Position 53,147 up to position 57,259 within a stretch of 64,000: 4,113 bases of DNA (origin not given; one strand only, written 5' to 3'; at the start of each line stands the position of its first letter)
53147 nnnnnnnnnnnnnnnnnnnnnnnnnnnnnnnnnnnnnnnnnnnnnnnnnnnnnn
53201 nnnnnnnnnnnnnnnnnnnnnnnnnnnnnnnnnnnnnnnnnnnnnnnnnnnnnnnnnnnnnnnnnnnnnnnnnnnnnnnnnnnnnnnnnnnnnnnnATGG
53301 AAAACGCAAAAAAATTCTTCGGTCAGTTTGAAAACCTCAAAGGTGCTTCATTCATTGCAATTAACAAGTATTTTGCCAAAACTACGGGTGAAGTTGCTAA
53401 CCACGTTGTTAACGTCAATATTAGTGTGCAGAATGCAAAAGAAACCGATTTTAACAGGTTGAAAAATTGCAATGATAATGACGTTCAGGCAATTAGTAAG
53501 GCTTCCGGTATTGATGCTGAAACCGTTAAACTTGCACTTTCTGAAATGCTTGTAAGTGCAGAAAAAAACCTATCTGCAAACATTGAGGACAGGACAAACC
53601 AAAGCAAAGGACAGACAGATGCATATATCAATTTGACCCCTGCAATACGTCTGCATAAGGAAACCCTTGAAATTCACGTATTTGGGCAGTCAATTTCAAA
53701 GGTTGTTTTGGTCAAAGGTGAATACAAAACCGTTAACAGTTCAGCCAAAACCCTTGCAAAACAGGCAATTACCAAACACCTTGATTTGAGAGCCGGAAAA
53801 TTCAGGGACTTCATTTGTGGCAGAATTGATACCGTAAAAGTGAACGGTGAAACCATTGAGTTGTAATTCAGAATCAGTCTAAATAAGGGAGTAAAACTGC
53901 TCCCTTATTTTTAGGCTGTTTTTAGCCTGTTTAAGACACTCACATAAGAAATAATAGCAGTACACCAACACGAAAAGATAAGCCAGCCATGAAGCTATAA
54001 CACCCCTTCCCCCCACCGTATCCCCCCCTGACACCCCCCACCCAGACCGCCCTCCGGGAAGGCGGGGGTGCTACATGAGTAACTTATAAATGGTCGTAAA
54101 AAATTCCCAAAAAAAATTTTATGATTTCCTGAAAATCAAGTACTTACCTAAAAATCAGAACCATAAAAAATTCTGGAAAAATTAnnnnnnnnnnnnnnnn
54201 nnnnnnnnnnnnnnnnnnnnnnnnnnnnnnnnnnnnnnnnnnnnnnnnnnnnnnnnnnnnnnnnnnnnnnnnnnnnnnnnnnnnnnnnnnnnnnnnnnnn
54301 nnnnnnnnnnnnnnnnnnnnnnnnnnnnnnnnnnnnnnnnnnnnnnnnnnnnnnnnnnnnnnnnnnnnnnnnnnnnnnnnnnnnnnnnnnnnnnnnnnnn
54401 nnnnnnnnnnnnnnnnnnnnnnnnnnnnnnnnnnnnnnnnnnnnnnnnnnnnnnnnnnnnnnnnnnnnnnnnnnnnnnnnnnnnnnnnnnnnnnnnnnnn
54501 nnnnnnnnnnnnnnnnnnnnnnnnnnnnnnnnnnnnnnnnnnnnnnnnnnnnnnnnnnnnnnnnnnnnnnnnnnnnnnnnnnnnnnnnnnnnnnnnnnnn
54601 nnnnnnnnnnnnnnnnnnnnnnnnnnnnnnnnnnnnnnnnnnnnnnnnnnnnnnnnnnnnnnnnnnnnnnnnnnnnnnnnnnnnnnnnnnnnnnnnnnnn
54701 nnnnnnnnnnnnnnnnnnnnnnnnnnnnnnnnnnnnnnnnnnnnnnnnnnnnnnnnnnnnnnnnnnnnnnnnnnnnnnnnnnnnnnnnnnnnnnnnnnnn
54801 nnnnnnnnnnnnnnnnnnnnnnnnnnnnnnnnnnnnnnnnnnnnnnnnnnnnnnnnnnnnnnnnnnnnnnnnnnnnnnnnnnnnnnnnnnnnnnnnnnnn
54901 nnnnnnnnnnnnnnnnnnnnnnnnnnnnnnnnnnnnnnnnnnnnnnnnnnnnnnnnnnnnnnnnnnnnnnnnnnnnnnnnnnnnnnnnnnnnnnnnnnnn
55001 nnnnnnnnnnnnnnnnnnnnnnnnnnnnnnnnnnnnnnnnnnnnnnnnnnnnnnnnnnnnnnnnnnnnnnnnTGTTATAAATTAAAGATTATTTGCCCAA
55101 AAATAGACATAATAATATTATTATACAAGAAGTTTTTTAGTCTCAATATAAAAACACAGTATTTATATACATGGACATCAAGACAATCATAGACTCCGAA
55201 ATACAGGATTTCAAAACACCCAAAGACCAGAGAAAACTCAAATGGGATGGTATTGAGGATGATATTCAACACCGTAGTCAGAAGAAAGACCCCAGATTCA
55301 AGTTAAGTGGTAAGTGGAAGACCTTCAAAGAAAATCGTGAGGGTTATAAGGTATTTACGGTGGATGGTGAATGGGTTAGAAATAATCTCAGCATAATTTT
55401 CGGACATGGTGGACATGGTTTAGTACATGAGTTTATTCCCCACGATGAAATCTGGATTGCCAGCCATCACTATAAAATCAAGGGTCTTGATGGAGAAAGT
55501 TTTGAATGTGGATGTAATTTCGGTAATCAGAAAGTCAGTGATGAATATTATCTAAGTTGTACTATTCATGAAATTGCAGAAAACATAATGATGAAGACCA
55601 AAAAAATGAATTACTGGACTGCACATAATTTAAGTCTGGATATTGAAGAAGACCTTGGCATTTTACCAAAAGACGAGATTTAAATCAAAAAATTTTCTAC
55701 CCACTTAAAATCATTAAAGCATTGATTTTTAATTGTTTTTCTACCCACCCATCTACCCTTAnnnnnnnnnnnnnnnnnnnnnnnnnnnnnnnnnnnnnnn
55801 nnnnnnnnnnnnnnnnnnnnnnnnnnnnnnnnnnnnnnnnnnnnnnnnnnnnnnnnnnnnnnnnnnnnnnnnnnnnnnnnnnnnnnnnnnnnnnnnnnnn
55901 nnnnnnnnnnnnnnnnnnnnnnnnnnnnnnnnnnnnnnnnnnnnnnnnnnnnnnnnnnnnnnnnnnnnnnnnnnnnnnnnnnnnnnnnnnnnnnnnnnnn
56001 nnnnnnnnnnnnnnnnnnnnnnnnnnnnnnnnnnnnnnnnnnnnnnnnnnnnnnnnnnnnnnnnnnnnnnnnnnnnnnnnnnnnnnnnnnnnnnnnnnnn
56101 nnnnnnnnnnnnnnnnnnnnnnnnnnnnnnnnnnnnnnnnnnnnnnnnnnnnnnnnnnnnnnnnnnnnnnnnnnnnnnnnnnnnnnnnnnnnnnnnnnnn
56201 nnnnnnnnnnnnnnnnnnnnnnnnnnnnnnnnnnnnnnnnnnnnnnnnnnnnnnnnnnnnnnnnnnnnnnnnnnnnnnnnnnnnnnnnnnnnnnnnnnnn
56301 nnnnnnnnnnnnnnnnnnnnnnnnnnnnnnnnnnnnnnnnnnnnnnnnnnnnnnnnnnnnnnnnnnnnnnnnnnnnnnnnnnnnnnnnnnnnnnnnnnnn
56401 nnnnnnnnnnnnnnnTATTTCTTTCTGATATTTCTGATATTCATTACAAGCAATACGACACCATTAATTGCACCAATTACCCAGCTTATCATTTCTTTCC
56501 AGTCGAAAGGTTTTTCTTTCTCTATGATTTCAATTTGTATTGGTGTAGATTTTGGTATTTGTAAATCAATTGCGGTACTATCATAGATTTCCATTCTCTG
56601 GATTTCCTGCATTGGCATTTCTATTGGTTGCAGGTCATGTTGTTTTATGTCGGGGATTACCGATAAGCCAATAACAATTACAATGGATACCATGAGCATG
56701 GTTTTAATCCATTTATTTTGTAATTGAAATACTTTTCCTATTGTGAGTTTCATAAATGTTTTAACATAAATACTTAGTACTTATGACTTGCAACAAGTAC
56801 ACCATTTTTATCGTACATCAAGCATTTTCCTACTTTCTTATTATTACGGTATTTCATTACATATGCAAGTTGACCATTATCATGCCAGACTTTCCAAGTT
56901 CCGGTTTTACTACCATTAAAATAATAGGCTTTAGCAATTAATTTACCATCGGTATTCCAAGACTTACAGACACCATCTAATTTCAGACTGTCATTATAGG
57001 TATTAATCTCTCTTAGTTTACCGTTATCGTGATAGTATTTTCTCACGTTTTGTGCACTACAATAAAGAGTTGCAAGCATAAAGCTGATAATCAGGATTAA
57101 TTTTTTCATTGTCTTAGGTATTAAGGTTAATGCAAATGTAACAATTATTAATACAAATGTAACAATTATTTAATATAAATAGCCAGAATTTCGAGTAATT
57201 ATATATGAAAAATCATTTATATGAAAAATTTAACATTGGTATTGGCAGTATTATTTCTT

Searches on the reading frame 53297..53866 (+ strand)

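Call 7: search_protein_families(library=pfam, proteins=[window:53297-53866:+], max_evalue=0.01)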
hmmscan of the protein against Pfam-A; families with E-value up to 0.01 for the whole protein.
window:53297-53866:+ (189 aa): 0 families

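Call 52: search_protein_families(library=pfam, proteins=[window:53297-53866:+], max_evalue=1)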
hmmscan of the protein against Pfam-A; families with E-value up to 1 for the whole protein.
window:53297-53866:+ (189 aa): 2 families
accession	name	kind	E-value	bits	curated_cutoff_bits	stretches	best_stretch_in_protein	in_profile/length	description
PF19990.4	DUF6426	-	0.051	13.6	25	1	43-109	84-151/203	Family of unknown function (DUF6426)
PF00538.25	Linker_histone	-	0.084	13.6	22.4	0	15-35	19-41/74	linker histone H1 and H5 family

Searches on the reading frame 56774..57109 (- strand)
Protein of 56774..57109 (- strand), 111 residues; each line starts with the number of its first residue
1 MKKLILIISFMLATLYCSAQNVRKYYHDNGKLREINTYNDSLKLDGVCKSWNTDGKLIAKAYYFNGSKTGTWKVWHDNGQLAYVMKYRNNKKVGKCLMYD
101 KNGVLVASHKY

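Call 52: search_protein_families(library=pfam, proteins=[window:56774-57109:-], max_evalue=1)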
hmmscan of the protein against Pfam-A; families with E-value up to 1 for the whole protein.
window:56774-57109:- (111 aa): 2 families
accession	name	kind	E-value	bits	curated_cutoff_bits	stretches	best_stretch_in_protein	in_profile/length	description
PF07661.19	MORN_2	-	3.6e-17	60.9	29.6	3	68-89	1-22/22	MORN repeat variant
PF20448.3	DUF6705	-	0.0071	16.6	24.4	1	1-42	1-30/188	Family of unknown function (DUF6705)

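Call 64: search_protein_families(library=ncbifam, proteins=[window:56774-57109:-], max_evalue=0.001)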
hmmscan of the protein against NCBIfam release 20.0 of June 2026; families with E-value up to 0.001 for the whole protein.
window:56774-57109:- (111 aa): 1 family
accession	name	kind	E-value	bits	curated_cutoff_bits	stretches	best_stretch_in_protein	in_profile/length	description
NF033566.1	adhes_LIC20035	equivalog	5.2e-07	28.8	250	1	22-108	143-232/434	LIC20035 family adhesin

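Call 93: find_related_loci(query=window:56774-57109:-, collection=genome_contigs, flank=1500)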
Query window:56774-57109:- (111 aa) in genome_contigs; peptide patterns used: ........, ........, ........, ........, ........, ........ (x = any residue, [..] = any of these).
600 stretches matched a pattern (row limit reached: there are more); 14 encode a relative of the query (tblastn E <= 1e-3); 14 distinct loci.
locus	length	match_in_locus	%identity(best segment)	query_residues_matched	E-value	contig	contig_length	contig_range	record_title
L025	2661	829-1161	40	22-111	3e-11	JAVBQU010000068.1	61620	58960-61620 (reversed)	MAG: Bacteroidales bacterium isolate EPI_MAG_00175 c_000004451840, whole genome shotgun sequence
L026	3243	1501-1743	32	25-111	3e-10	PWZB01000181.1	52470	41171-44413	MAG: Bacteroidales bacterium isolate T3Sed10_157R1 T3-Sed10-C547, whole genome shotgun sequence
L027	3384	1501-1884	31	15-108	3e-9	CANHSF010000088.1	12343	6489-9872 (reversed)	MAG: Flavobacteriales bacterium isolate RE-26jul17-276 genome assembly, contig: RE-26jul17-C8418, whole genome shotgun s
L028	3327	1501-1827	27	23-111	1e-8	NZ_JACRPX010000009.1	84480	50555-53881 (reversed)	MAG: Ignavibacterium album isolate NC_groundwater_1998_Pr3_S-0.65um_35_12 SR2-18-Sp65_coassembly_scaffold_68950, whole g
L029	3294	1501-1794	41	22-111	1e-8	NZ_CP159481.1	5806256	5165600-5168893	Cyclobacterium xiamenense strain ac3 chromosome, complete genome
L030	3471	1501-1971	32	19-111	1e-8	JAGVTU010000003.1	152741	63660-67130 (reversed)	MAG: Bacteroidetes bacterium isolate WAS_Bin_1 WAS_Bin_1_scaffold_11, whole genome shotgun sequence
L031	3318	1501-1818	29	4-111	2e-8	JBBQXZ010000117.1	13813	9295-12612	MAG: Cytophagales bacterium isolate Co_metawrap_2141 Cmw_2141_k141_3293483_length_13813_cov_10.9971, whole genome shotgu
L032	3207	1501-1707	36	43-111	4e-8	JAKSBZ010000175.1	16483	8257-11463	MAG: Cytophagales bacterium isolate MAG.240 k141_895369, whole genome shotgun sequence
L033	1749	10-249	30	17-105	6e-7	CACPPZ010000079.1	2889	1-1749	MAG: Rhodobacteraceae bacterium isolate AG-447-P15 genome assembly, contig: AG-447-P15_NODE_79, whole genome shotgun seq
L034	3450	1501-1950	23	7-108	9e-7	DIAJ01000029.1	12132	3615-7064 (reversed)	MAG TPA_asm: Flavobacteriales bacterium UBA5081 UBA5081_contig_26905, whole genome shotgun sequence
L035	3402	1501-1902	31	23-103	1e-6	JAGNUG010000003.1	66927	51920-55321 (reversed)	MAG: Flavobacteriales bacterium isolate Go_SlAct_bin_193 Go_SlAct_1179_length_66927_cov_6.072246, whole genome shotgun s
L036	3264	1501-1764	28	24-111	2e-6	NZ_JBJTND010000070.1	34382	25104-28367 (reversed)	MAG: Flavobacterium sp. isolate samp_4451_maxbin_201 samp_4451_2260812, whole genome shotgun sequence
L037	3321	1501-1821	25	1-111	2e-6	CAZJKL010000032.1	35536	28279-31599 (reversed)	MAG TPA_asm: uncultured Bacteroidales bacterium isolate binchicken_co113_124 genome assembly, contig: NODE_1300_length_3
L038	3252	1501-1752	29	24-107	6e-6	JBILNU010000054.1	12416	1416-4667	MAG: Flavobacterium sp. isolate ME2017-09-22_3300042362_group7_bin87 Rohwer_bin906_scaffold_1982_c1, whole genome shotgu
